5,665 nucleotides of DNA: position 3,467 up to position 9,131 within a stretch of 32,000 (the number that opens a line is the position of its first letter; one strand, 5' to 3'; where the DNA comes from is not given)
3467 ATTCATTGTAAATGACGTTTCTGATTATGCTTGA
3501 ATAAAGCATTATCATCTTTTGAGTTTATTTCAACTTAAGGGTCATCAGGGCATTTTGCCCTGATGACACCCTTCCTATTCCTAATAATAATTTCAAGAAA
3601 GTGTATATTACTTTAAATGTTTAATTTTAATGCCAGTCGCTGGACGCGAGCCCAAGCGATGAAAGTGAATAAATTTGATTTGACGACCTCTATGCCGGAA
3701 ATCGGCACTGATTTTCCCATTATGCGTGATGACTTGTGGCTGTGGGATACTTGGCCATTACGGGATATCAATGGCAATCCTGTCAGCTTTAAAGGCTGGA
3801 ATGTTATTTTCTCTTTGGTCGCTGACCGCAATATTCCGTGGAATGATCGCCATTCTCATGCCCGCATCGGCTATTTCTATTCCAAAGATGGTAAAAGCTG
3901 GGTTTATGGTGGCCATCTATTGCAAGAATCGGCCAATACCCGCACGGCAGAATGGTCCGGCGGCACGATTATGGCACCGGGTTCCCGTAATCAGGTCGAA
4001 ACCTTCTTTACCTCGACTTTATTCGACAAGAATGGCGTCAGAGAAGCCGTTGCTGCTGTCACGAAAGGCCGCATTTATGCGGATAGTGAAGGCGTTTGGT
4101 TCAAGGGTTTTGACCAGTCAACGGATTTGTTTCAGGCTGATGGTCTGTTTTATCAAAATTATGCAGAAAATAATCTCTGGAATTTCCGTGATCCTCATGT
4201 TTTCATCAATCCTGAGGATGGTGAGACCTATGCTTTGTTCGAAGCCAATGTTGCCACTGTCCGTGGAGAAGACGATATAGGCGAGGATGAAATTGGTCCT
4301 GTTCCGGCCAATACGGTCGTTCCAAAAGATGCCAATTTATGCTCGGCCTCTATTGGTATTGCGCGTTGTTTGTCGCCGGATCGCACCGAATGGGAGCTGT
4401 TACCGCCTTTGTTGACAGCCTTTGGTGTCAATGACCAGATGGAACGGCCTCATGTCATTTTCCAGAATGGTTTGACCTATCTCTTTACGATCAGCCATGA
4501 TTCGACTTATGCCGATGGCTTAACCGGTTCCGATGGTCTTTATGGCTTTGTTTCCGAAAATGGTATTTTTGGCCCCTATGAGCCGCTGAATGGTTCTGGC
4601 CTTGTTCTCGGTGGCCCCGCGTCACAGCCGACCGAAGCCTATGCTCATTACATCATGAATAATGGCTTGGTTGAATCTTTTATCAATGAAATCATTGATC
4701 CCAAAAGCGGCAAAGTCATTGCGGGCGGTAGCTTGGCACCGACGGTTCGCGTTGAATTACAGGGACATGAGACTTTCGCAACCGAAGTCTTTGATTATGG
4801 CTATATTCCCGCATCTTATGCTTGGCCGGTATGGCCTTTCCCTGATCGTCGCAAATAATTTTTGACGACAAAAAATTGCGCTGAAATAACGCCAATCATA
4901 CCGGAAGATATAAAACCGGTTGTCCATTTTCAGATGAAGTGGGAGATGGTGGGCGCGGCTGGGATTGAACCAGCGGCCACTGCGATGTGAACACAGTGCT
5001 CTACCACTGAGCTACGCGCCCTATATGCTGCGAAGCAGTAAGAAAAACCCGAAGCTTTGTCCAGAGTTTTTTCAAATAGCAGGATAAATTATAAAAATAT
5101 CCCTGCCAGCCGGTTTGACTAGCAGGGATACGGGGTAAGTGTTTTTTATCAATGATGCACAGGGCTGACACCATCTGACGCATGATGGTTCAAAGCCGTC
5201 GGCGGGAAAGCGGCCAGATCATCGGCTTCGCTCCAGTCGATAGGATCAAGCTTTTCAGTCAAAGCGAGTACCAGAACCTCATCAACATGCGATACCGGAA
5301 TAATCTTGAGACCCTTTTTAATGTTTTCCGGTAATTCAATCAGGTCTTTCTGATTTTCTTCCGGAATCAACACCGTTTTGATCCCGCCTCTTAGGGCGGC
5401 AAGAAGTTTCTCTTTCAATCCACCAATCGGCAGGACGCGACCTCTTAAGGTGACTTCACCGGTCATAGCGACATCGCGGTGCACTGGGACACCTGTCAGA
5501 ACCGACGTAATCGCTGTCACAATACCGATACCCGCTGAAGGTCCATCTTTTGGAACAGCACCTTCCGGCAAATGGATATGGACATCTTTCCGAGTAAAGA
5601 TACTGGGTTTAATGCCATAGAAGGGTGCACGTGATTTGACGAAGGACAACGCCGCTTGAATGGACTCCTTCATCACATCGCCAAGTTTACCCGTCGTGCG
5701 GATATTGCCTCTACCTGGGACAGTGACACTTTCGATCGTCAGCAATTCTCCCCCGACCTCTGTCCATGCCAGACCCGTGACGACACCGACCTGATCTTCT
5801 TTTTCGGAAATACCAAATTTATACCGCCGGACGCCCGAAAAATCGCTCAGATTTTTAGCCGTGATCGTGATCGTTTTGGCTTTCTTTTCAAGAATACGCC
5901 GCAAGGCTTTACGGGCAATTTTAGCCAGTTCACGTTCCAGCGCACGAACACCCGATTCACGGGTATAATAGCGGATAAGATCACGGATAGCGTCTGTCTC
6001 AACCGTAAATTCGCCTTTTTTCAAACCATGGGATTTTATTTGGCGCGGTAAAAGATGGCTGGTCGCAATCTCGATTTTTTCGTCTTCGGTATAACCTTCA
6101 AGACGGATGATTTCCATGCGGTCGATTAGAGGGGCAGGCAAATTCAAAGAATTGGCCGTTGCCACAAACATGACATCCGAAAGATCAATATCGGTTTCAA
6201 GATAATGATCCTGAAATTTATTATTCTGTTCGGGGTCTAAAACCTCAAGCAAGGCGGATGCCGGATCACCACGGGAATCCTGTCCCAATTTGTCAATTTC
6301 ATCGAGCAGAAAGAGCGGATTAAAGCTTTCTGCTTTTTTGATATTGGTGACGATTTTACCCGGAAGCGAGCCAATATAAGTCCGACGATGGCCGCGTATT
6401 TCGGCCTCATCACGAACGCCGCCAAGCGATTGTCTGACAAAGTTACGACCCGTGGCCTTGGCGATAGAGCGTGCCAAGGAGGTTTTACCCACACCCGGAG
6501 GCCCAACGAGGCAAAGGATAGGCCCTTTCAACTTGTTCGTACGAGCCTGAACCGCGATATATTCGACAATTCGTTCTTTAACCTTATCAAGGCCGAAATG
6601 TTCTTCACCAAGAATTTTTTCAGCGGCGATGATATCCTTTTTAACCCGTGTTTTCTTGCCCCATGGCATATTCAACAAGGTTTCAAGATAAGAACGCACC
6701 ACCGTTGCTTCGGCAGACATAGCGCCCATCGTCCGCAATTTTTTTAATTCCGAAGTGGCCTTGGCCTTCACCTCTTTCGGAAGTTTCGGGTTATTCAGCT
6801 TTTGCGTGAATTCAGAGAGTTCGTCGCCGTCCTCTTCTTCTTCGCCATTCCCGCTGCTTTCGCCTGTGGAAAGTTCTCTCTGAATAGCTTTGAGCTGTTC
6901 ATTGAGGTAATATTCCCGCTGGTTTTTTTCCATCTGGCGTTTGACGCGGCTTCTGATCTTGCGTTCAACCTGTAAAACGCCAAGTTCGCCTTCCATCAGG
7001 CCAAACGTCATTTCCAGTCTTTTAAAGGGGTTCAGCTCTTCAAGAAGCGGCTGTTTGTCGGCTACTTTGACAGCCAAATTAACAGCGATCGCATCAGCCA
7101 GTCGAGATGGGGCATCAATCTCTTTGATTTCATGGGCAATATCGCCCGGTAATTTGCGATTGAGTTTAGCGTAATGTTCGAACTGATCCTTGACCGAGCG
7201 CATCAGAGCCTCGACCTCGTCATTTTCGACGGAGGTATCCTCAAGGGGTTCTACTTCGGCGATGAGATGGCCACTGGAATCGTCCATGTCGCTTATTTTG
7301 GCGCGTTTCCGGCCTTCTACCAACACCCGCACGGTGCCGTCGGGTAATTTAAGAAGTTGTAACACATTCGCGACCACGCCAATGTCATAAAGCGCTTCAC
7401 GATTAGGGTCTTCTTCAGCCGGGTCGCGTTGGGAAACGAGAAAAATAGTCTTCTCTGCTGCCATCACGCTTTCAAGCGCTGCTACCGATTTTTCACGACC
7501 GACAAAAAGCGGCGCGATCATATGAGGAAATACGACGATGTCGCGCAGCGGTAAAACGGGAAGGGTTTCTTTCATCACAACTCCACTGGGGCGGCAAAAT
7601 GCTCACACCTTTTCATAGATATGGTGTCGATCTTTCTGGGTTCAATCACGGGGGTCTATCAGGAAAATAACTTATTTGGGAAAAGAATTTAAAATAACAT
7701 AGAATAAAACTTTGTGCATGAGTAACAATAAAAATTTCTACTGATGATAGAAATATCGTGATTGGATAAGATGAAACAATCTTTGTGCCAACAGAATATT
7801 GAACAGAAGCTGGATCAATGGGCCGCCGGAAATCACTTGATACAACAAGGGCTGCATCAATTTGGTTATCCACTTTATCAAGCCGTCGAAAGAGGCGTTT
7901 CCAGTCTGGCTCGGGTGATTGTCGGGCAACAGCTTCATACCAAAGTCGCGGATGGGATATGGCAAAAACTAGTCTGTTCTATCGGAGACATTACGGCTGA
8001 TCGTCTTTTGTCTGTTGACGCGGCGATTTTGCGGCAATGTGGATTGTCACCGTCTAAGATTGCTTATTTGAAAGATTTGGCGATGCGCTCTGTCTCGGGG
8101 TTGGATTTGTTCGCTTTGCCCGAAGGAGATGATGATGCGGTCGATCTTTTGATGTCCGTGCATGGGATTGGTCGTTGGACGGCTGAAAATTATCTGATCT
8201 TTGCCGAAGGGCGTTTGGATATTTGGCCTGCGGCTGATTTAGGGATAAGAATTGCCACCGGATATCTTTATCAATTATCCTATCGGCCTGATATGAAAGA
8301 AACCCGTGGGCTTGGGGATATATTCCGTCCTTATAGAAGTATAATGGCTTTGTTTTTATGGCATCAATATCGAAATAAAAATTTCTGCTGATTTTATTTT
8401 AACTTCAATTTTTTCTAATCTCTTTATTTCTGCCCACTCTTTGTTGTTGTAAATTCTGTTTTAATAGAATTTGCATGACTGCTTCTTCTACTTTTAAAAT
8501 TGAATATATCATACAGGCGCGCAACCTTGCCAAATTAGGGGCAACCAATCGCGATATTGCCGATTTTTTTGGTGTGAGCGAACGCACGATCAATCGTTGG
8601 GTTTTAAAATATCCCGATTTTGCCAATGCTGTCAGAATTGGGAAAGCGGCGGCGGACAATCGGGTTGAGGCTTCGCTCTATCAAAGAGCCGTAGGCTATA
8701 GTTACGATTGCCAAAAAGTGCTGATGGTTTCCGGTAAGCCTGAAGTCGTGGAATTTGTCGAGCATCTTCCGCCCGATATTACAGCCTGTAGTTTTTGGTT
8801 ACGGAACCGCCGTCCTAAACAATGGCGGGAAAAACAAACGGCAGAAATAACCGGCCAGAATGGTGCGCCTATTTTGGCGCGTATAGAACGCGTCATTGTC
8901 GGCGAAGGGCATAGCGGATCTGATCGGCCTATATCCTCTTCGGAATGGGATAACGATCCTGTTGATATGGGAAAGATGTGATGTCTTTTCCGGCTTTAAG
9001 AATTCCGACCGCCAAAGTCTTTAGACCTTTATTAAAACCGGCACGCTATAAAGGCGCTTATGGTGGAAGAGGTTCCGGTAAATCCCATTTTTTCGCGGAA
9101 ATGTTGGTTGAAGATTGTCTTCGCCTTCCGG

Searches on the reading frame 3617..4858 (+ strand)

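Call 46: search_protein_families(library=pfam, proteins=[window:3617-4858:+], max_evalue=0.001)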
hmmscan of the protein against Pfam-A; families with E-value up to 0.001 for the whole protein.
window:3617-4858:+ (413 aa): 1 family
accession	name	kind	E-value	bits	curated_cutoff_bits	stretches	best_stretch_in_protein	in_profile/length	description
PF02435.22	Glyco_hydro_68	-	7.6e-186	618.6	27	1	5-398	6-424/424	Levansucrase/Invertase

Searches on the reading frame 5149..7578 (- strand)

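Call 45: search_protein_families(library=phrogs, proteins=[window:5149-7578:-], max_evalue=0.001)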
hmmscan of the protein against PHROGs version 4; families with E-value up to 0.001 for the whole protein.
window:5149-7578:- (809 aa): 11 families
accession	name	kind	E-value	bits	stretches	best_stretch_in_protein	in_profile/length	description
phrog_15585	-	unknown function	0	1134.7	1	4-781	6-778/793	-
phrog_168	-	DNA, RNA and nucleotide metabolism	5.4e-12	47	1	342-583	32-243/314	clamp loader of DNA polymerase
phrog_3757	-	unknown function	4.1e-07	30.7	1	300-434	68-199/367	-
phrog_10401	-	other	3.2e-06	27.1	1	340-447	448-547/667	ATPase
phrog_249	-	moron, auxiliary metabolic gene and host takeover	8.9e-06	26.3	1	263-401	74-176/380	porphyrin biosynthesis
phrog_11838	-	DNA, RNA and nucleotide metabolism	3e-05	24.4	1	331-450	23-129/420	clamp loader of DNA polymerase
phrog_5846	-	DNA, RNA and nucleotide metabolism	5.6e-05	23.6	1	336-380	23-66/380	clamp loader of DNA polymerase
phrog_16448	-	other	9e-05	21.9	1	345-494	442-590/680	ATPase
phrog_9172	-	unknown function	0.00014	21.9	1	332-476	88-222/509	-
phrog_22605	-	unknown function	0.00033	20.6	1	320-378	58-116/619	-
phrog_4339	-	unknown function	0.00064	20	0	422-577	359-526/552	-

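Call 46: search_protein_families(library=pfam, proteins=[window:5149-7578:-], max_evalue=0.001)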
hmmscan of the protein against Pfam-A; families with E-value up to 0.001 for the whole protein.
window:5149-7578:- (809 aa): 9 families
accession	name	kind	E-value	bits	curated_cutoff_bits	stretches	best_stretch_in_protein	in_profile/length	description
PF05362.19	Lon_C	-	1e-94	316.3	21.1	1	572-774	2-204/205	Lon protease (S16) C-terminal proteolytic domain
PF02190.22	LON_substr_bdg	-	2.1e-55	188.2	28.7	1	5-196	1-199/200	ATP-dependent protease La (LON) substrate-binding domain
PF00004.35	AAA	-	6.9e-23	82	21.2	1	355-492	1-127/131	ATPase family associated with various cellular activities (AAA)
PF22667.2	Lon_lid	-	2e-21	75.8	27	1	515-568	1-55/57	Lon protease AAA+ ATPase lid domain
PF07728.20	AAA_5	-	2.2e-08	34.7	22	1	355-488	2-139/139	AAA domain (dynein-related subfamily)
PF08298.17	AAA_PrkA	-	2.4e-06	27.3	25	1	323-375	57-108/358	PrkA AAA domain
PF13541.12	ChlI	-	3.2e-06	27.5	27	1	625-742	11-121/121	Subunit ChlI of Mg-chelatase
PF13191.12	AAA_16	-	2.7e-05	25.1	32.6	1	350-384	22-52/167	AAA ATPase domain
PF05496.18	RuvB_N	-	9.8e-05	22.6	27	1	325-383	7-64/159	Holliday junction DNA helicase RuvB P-loop domain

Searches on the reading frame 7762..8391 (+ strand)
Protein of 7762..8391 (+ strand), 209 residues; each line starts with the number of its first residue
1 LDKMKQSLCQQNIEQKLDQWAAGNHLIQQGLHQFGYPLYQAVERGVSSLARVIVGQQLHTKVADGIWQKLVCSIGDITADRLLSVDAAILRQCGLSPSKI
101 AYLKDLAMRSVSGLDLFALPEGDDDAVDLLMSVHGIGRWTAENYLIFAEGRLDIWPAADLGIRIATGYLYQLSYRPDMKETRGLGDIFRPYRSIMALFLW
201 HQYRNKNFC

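Call 9: search_protein_families(library=pfam, proteins=[window:7762-8391:+], max_evalue=0.01)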
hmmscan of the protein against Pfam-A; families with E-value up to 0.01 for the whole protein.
window:7762-8391:+ (209 aa): 1 family
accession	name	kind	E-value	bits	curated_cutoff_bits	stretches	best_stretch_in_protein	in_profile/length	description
PF00730.31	HhH-GPD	-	1.6e-11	45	26.2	1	51-182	2-99/108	HhH-GPD superfamily base excision DNA repair protein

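Call 10: search_protein_families(library=phrogs, proteins=[window:7762-8391:+], max_evalue=0.001)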
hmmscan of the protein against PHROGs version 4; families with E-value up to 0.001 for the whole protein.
window:7762-8391:+ (209 aa): 0 families

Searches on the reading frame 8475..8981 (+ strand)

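Call 9: search_protein_families(library=pfam, proteins=[window:8475-8981:+], max_evalue=0.01)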
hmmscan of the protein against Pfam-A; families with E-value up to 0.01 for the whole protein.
window:8475-8981:+ (168 aa): 5 families
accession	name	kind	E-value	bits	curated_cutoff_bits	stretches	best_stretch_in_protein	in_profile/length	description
PF13384.12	HTH_23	-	3.9e-06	27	24.6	1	17-43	13-38/50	Homeodomain-like domain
PF13613.12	HTH_Tnp_4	-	0.00056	19.9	27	1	20-45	17-42/53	Helix-turn-helix of DDE superfamily endonuclease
PF13551.12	HTH_29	-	0.0032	18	28.1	1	21-46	10-36/64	Winged helix-turn helix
PF20432.4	Xre-like-HTH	-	0.0053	17.5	25.8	0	17-44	17-43/63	Antitoxin Xre-like helix-turn-helix domain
PF13542.12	HTH_Tnp_ISL3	-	0.0081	16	27.4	0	26-46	30-50/51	Helix-turn-helix domain of transposase family ISL3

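Call 10: search_protein_families(library=phrogs, proteins=[window:8475-8981:+], max_evalue=0.001)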
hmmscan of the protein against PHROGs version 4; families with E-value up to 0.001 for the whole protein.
window:8475-8981:+ (168 aa): 6 families
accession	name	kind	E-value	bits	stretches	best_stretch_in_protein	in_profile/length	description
phrog_309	-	head and packaging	1.3e-44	154.5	1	7-133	138-266/319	terminase small subunit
phrog_4044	-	head and packaging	2.9e-06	27.9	0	23-73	40-90/180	terminase small subunit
phrog_664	-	DNA, RNA and nucleotide metabolism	4.3e-05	24.5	1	14-46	92-124/210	DNA binding protein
phrog_23444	-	head and packaging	5.8e-05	24.2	1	29-119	4-100/126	terminase small subunit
phrog_26539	-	unknown function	0.00031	21.3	1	2-65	10-75/241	-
phrog_28310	-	unknown function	0.00049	21.4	1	10-69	11-70/76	-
